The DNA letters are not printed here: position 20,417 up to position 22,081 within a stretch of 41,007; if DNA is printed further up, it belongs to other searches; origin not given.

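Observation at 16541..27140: Ten-gene translationally coupled operon: HprK-like protein, two B12-radical SAM enzymes, four SAM methyltransferases, amidohydrolase, GT-C transferase and an orphan, with no recognisable known pathway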

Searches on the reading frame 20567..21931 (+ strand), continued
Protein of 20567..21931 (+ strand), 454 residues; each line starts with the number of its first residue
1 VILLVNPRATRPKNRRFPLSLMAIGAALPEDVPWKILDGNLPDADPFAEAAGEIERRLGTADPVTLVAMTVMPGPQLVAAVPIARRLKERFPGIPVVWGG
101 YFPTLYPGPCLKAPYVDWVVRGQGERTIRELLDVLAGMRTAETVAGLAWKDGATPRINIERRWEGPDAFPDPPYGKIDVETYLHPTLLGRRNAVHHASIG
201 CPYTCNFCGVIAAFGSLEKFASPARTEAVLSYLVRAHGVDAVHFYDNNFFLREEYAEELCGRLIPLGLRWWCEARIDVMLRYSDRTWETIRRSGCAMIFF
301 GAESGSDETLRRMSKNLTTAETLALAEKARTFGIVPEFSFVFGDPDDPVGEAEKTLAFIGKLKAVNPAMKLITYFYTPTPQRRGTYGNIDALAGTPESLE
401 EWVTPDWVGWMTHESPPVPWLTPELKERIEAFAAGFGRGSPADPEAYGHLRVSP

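Call 18: find_related_loci(query=A1, collection=genome_contigs, flank=10000)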
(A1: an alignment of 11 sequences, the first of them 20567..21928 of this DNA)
Query A1 (454 aa) in genome_contigs; peptide patterns used: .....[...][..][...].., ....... (x = any residue, [..] = any of these).
298 stretches matched a pattern; 184 encode a relative of the query (tblastn E <= 1e-3); the best 80 are kept; 80 distinct loci.
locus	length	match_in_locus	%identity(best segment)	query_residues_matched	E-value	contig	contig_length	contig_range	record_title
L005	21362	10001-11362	87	1-454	0e+0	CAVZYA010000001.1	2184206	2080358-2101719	MAG: uncultured Acidobacteriota bacterium isolate MFD01872.bin.1.224 genome assembly, contig: contig_21930, whole genome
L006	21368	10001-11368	76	1-453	0e+0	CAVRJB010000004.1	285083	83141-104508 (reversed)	MAG: uncultured Acidobacteriota bacterium isolate MFD05942.bin.2.349 genome assembly, contig: contig_1525, whole genome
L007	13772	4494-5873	75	1-451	0e+0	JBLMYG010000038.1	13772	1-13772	MAG: Acidithiobacillales bacterium isolate MAG235 PRJNA957066_bin18_renamed_37, whole genome shotgun sequence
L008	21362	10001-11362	76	1-454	0e+0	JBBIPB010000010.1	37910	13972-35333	MAG: Acidobacteriota bacterium isolate QH2S170213_bin_293 NODE_1161_length_37910_cov_10.417541, whole genome shotgun seq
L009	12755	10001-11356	73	1-451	0e+0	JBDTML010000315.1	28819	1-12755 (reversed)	MAG: Acidobacteriota bacterium isolate cluster3_bin.125 NODE_4952_length_28819_cov_10.510395, whole genome shotgun seque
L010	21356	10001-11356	72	1-451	0e+0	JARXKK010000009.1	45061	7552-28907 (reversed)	MAG: Acidobacteriota bacterium isolate bin03 NODE_195_length_45061_cov_17.579856, whole genome shotgun sequence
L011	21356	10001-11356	72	1-451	0e+0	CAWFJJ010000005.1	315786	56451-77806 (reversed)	MAG: Thermoanaerobaculia bacterium isolate MFD01872.bin.1.215 genome assembly, contig: contig_110178, whole genome shotg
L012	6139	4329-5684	71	1-451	0e+0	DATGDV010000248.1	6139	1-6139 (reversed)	MAG TPA_asm: Thermoanaerobaculia bacterium isolate SMAG_U9684 k141_82525, whole genome shotgun sequence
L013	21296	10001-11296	71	1-432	0e+0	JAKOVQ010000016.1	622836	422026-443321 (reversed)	MAG: Acidobacteriota bacterium isolate JPNG_maxbin.061 k201_406614, whole genome shotgun sequence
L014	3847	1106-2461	70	1-451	0e+0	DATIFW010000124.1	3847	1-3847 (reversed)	MAG TPA_asm: Thermoanaerobaculia bacterium isolate SMAG_U16405 k141_1809579, whole genome shotgun sequence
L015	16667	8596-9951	72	1-451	0e+0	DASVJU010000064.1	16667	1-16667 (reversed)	MAG TPA_asm: Thermoanaerobaculia bacterium isolate SMAG_U3027 k141_857372, whole genome shotgun sequence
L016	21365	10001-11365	68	1-451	0e+0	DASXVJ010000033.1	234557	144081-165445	MAG TPA_asm: Thermoanaerobaculia bacterium isolate SMAG_U4742 k141_37222, whole genome shotgun sequence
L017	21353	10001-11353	68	1-451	0e+0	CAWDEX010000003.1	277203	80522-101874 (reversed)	MAG: uncultured Acidobacteriota bacterium isolate MFD05942.bin.1.64 genome assembly, contig: contig_49076, whole genome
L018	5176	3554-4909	68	1-451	0e+0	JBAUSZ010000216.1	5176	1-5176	MAG: Thermoanaerobaculia bacterium isolate MFD02237_ilm_asm_bin7 k127_20638, whole genome shotgun sequence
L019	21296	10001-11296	66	1-432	0e+0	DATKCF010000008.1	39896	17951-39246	MAG TPA_asm: Longimicrobiales bacterium isolate SMAG_U14439 k141_1578610, whole genome shotgun sequence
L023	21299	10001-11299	67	1-432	0e+0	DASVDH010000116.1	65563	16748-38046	MAG TPA_asm: Longimicrobiales bacterium isolate SMAG_U2028 k141_550863, whole genome shotgun sequence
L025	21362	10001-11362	64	1-451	0e+0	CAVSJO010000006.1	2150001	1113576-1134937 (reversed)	MAG: uncultured Gemmatimonadales bacterium isolate MFD01721.bin.1.274 genome assembly, contig: contig_426, whole genome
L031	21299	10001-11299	66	1-432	0e+0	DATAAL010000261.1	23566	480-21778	MAG TPA_asm: Longimicrobiaceae bacterium isolate SMAG_U6671 k141_153936, whole genome shotgun sequence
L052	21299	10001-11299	65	1-432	0e+0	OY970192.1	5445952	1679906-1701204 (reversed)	MAG: uncultured Gemmatimonadales bacterium isolate MFD01721.bin.c.5 genome assembly, chromosome: 1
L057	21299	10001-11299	61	1-432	0e+0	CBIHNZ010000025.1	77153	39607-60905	MAG TPA_asm: uncultured Sphingomonas sp. isolate SRR18156207_binner13_Refined_16 genome assembly, contig: ERZ27336867.25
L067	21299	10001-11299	61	1-432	0e+0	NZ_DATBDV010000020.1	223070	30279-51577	MAG: Sphingomonas sp. isolate SMAG_U5820 k141_5203608, whole genome shotgun sequence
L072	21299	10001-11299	61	1-432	0e+0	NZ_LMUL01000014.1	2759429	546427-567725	Caulobacter sp. S45 NODE_26_length_2759343_cov_10.714966, whole genome shotgun sequence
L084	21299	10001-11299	61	1-432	0e+0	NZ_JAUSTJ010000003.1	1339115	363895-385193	Sphingomonas kyeonggiensis strain DS2008 Ga0466926_03, whole genome shotgun sequence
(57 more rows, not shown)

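Call 24: search_protein_families(library=pfam, proteins=[L031:5919-6836:-, L057:2406-3662:-, L057:4774-5892:-, L007:6577-7602:+, L010:14431-15318:+, L010:16798-17889:-, L002:13129-13410:+, L010:13436-14434:+, L084:13382-14659:+, L031:14634-15593:-], max_evalue=0.01)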
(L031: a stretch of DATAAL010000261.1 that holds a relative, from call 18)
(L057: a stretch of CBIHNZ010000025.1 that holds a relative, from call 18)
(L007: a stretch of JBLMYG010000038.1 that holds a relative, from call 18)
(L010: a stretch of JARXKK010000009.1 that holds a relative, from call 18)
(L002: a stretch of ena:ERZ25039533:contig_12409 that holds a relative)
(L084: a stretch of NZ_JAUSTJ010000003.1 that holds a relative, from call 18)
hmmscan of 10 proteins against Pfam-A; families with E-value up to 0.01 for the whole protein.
L031:5919-6836:- (305 aa): 1 family
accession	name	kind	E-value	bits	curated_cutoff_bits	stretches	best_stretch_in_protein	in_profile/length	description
PF07475.17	Hpr_kinase_C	-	0.00012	22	33.3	1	129-184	8-63/171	HPr Serine kinase C-terminal domain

L057:2406-3662:- (418 aa): 1 family
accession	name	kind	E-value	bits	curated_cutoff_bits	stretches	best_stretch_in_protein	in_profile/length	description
PF14907.12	NTP_transf_5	-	1.1e-23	84.6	31.2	1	94-320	37-247/249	Uncharacterised nucleotidyltransferase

L057:4774-5892:- (372 aa): 4 families
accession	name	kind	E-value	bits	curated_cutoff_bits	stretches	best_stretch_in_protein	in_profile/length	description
PF00534.26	Glycos_transf_1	-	1.2e-21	77.4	26.4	1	179-333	5-159/172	Glycosyl transferases group 1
PF13692.12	Glyco_trans_1_4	-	1.6e-21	77.5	27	1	189-330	2-140/142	Glycosyl transferases group 1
PF20706.3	GT4-conflict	-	1.7e-06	27.7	26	1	170-297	176-312/385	Family 4 Glycosyltransferase in conflict systems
PF13439.12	Glyco_transf_4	-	2.9e-05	24.6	28.5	1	32-146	11-145/170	Glycosyltransferase Family 4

L007:6577-7602:+ (341 aa): 3 families
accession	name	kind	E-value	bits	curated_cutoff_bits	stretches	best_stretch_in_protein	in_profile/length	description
PF04055.27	Radical_SAM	-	6.3e-16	59.4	29.5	1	17-160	3-156/166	Radical SAM superfamily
PF13186.11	SPASM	-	4.5e-09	36.9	21.5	1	263-323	1-66/67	Iron-sulfur cluster-binding domain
PF13353.11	Fer4_12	-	0.0019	18.9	22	1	21-99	15-98/137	4Fe-4S single cluster domain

L010:14431-15318:+ (295 aa): 1 family
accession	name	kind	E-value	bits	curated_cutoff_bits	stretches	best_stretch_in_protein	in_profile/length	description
PF00535.33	Glycos_transf_2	-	0.0007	20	23.3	1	16-118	13-120/168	Glycosyl transferase family 2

L010:16798-17889:- (363 aa): 1 family
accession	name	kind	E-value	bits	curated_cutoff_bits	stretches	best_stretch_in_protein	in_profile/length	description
PF14907.12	NTP_transf_5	-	4.9e-26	92.3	31.2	1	21-232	13-215/249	Uncharacterised nucleotidyltransferase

L002:13129-13410:+ (93 aa): 0 families

L010:13436-14434:+ (332 aa): 0 families

L084:13382-14659:+ (425 aa): 1 family
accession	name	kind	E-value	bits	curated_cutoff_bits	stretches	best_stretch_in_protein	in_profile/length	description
PF07642.17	BBP2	-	6e-07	29.5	26.2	1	245-419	166-333/339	Putative beta-barrel porin-2, OmpL-like. bbp2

L031:14634-15593:- (319 aa): 0 families

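Call 29: search_solved_structures(query=window:20567-21928:+, max_evalue=0.001)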
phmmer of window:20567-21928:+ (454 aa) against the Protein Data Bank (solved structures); distinct sequences matched with E-value up to 0.001: 3.
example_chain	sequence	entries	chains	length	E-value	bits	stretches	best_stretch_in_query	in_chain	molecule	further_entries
6fd2_B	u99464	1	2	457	7.8e-12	47.7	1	136-371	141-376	Putative apramycin biosynthetic oxidoreductase 4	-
7kdx_A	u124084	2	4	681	1.2e-09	40.5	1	81-252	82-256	Methyltransferase TokK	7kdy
9ccb_A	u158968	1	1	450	3e-09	39.2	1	295-362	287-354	Radical SAM core domain-containing protein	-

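Call 43: search_protein_families(library=ncbifam, proteins=[L031:5919-6836:-, L057:2406-3662:-, L057:4774-5892:-, L007:6577-7602:+, L010:14431-15318:+, L010:16798-17889:-, L002:13129-13410:+, L007:7599-9041:+, L031:14634-15593:-], max_evalue=0.001)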
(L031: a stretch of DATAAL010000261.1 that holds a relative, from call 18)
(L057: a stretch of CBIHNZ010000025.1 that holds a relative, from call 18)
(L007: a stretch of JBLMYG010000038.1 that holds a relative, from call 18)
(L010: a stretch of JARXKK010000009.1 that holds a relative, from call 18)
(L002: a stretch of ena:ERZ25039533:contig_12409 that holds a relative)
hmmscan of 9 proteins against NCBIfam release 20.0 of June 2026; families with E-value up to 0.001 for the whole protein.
L031:5919-6836:- (305 aa): 4 families
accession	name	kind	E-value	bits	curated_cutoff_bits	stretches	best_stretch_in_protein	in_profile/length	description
TIGR04355.1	HprK_rel_B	hypoth_equivalog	4.3e-09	35.9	200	1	124-187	141-205/351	HprK-related kinase B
TIGR04352.1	HprK_rel_A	equivalog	9.2e-08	31.5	200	1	127-191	96-159/280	HprK-related kinase A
TIGR00679.1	hpr-ser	equivalog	0.00042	19.6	240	1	129-177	133-181/300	HPr(Ser) kinase/phosphatase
NF003883.0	PRK05428.2-1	equivalog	0.00062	19.2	252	0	129-178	17-66/189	HPr kinase/phosphorylase-related protein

L057:2406-3662:- (418 aa): 0 families

L057:4774-5892:- (372 aa): 18 families
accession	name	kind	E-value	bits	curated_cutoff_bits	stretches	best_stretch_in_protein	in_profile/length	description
TIGR04047.1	MSMEG_0565_glyc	hypoth_equivalog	9.3e-22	77.6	259.85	1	175-362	180-371/373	MSMEG_0565 family glycosyltransferase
NF041876.1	EPS_EpsE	equivalog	2.1e-17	63.5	400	1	188-348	214-383/389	exopolysaccharide biosynthesis GT4 family glycosyltransferase EpsE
TIGR03088.1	stp2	hypoth_equivalog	3.7e-14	52.6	409.05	1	190-364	196-372/374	TIGR03088 family PEP-CTERM/XrtA system glycosyltransferase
TIGR04348.1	TIGR04348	equivalog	1e-11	44.5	300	1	190-331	139-276/310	selenoneine biosynthesis selenosugar synthase SenB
TIGR03449.1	mycothiol_MshA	equivalog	5.4e-11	42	462.5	1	170-363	201-401/406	D-inositol-3-phosphate glycosyltransferase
TIGR03999.1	thiol_BshA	equivalog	6.9e-11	41.7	273.7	1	177-336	187-342/375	N-acetyl-alpha-D-glucosaminyl L-malate synthase BshA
NF038229.1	Glyco4_Geo_Pelo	equivalog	3.8e-10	39.3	400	1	55-310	27-281/338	GPMC system family 4 glycosyltransferase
TIGR04063.1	stp3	hypoth_equivalog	1.2e-08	34.2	442.05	1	178-366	203-396/397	TIGR04063 family PEP-CTERM/XrtA system glycosyltransferase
TIGR04157.1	glyco_rSAM_CFB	subfamily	1.7e-08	33.8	400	1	171-305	209-339/406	TIGR04157 family glycosyltransferase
NF053787.1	GlcN_PG_synth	equivalog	5e-08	32.2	480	1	256-366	251-360/361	N-acetylglucosaminyl phosphatidylglycerol synthase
NF038011.1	PelF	equivalog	7.9e-08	31.8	100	1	188-320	306-439/489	GT4 family glycosyltransferase PelF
TIGR02149.1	glgA_Coryne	subfamily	1.3e-07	31.1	302.4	1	174-365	189-390/391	glycogen synthase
NF050056.1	ProtGlycPglH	equivalog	9.3e-07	28.2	600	1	189-327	180-314/354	GalNAc-alpha-(1->4)-GalNAc-alpha-(1->3)-diNAcBac-PP-undecaprenol alpha-1,4-N-acetyl-D-galactosaminyltransferase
NF047684.1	TeichurnBiosyTuaC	equivalog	1.2e-05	24.4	550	1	190-309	221-332/391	teichuronic acid biosynthesis protein TuaC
NF053513.1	Gtran_IagA_BgsA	equivalog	1.3e-05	24.4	460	1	247-366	216-332/333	LTA glycolipid anchor biosynthesis glycosyltransferase, IagA/BgsA family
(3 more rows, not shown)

L007:6577-7602:+ (341 aa): 45 families (the best 25 are shown)
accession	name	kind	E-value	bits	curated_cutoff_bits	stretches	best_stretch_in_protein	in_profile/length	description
TIGR03961.1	rSAM_PTO1314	hypoth_equivalog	6.1e-21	75.1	306.05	1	20-174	32-182/332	PTO1314 family radical SAM protein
TIGR04051.1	rSAM_NirJ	equivalog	1.6e-16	60.2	515.45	1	11-178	2-171/354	heme d1 biosynthesis radical SAM protein NirJ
TIGR04545.1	rSAM_ahbD_hemeb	equivalog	1.8e-16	60.5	500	1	20-172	9-164/339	heme b synthase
TIGR04317.1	W_rSAM_matur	equivalog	3.4e-15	56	380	1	18-178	11-179/349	tungsten cofactor oxidoreductase radical SAM maturase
TIGR04250.1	SCM_rSAM_ScmE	equivalog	5e-15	55.2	400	1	19-224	11-212/358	SynChlorMet cassette radical SAM/SPASM protein ScmE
TIGR04054.1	rSAM_NirJ1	equivalog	9.7e-15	54.1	650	1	11-182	36-209/387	putative heme d1 biosynthesis radical SAM protein NirJ1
TIGR04546.1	rSAM_ahbC_deAc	equivalog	1.1e-14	54.1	650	1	11-181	39-211/390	12,18-didecarboxysiroheme deacetylase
TIGR04466.1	rSAM_BlsE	equivalog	1.2e-14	54.6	400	1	19-165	11-157/327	cytosylglucuronate decarboxylase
NF033640.1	N_Twi_rSAM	subfamily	9.1e-13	48.1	170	1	18-174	118-299/398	twitch domain-containing radical SAM protein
TIGR04347.1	pseudo_SAM_Halo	equivalog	1.2e-12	47.8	525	1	9-187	36-216/390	TIGR04347 family pseudo-SAM/SPASM protein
TIGR04303.1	GeoRSP_rSAM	equivalog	1.8e-12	47.5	400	1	18-211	12-205/325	GeoRSP system radical SAM/SPASM protein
TIGR04053.2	TIGR04053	equivalog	3.1e-12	46.4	395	1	20-174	17-177/366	TIGR04053 family radical SAM/SPASM domain-containing protein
TIGR03962.1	mycofact_rSAM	equivalog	1.1e-11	44.5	265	1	20-173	21-176/339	mycofactocin radical SAM maturase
TIGR02666.1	moaA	equivalog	1.3e-11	44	284.05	1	19-172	18-182/336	GTP 3',8-cyclase MoaA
TIGR02668.1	moaA_archaeal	equivalog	1.9e-11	43.5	325.25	1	18-171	17-174/303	GTP 3',8-cyclase MoaA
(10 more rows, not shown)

L010:14431-15318:+ (295 aa): 1 family
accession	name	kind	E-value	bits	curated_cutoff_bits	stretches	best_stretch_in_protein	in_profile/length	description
TIGR03965.1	mycofact_glyco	equivalog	3.8e-05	22.7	280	1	16-112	89-188/467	mycofactocin biosynthesis glycosyltransferase MftF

L010:16798-17889:- (363 aa): 0 families

L002:13129-13410:+ (93 aa): 0 families

L007:7599-9041:+ (480 aa): 27 families (the best 25 are shown)
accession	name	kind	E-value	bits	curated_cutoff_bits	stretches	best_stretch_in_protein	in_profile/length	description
TIGR03471.1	HpnJ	equivalog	5.5e-36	124.5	577.6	1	81-399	82-394/472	hopanoid biosynthesis associated radical SAM protein HpnJ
NF050148.1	rSAM_ApyD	equivalog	3.3e-33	115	750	1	82-392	89-393/645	RiPP biosynthesis radical SAM protein ApyD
TIGR02026.1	BchE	equivalog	3.2e-30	105.4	481.35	1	29-391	23-386/497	magnesium-protoporphyrin IX monomethyl ester anaerobic oxidative cyclase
TIGR04072.2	rSAM_ladder_B12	equivalog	1.5e-29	102.9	360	1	81-397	84-377/443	lipid biosynthesis B12-binding/radical SAM protein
TIGR04385.1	B12_rSAM_cofa1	equivalog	6.4e-27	94.8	450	1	27-368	19-366/438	B12 lower ligand biosynthesis radical SAM protein BzaD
TIGR04479.1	bcpD_PhpK_rSAM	subfamily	3.9e-25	88.2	600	1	124-392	177-431/504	PhpK family radical SAM P-methyltransferase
TIGR04367.1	HpnR_B12_rSAM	equivalog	1.3e-23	83.3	650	1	27-347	21-334/490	hopanoid C-3 methylase HpnR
TIGR04013.1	B12_SAM_MJ_1487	hypoth_equivalog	3.6e-23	82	251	2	299-394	266-359/382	TIGR04013 family B12-binding domain/radical SAM domain-containing protein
TIGR04014.1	B12_SAM_MJ_0865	equivalog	5.9e-21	74.8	360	1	113-392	84-358/434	methyl-coenzyme M reductase glutamine C-methyltransferase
NF038361.1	rSAM_Sden_1168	equivalog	4.2e-19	68.5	575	1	73-363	147-448/560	Sden_1168 family B12-binding radical SAM P-methyltransferase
TIGR03975.1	rSAM_ocin_1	subfamily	1.8e-15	56.5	281.85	1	83-371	144-435/606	RiPP maturation radical SAM C-methyltransferase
NF033070.1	rSAM_AprD4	equivalog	5.1e-15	55.3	500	1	189-397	191-395/456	AprD4 family radical SAM diol-dehydratase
NF040542.1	rSAM_RCCLKC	equivalog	2.6e-11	43.3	450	1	70-349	52-333/423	arsinothricin biosynthesis radical SAM protein ArsL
NF033712.0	B12_rSAM_KedN5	subfamily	9.5e-11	40.6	700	1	77-362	72-366/624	KedN5 family methylcobalamin-dependent radical SAM C-methyltransferase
NF045585.1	rSAM_slr0320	equivalog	1.1e-09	37.4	775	1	184-366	225-409/511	photosystem II high light acclimation radical SAM protein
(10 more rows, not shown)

L031:14634-15593:- (319 aa): 0 families

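Call 44: search_protein_families(library=padloc, proteins=[window:20567-21928:+], max_evalue=0.001)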
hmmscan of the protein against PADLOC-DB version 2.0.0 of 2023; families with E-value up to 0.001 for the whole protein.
window:20567-21928:+ (454 aa): 0 families
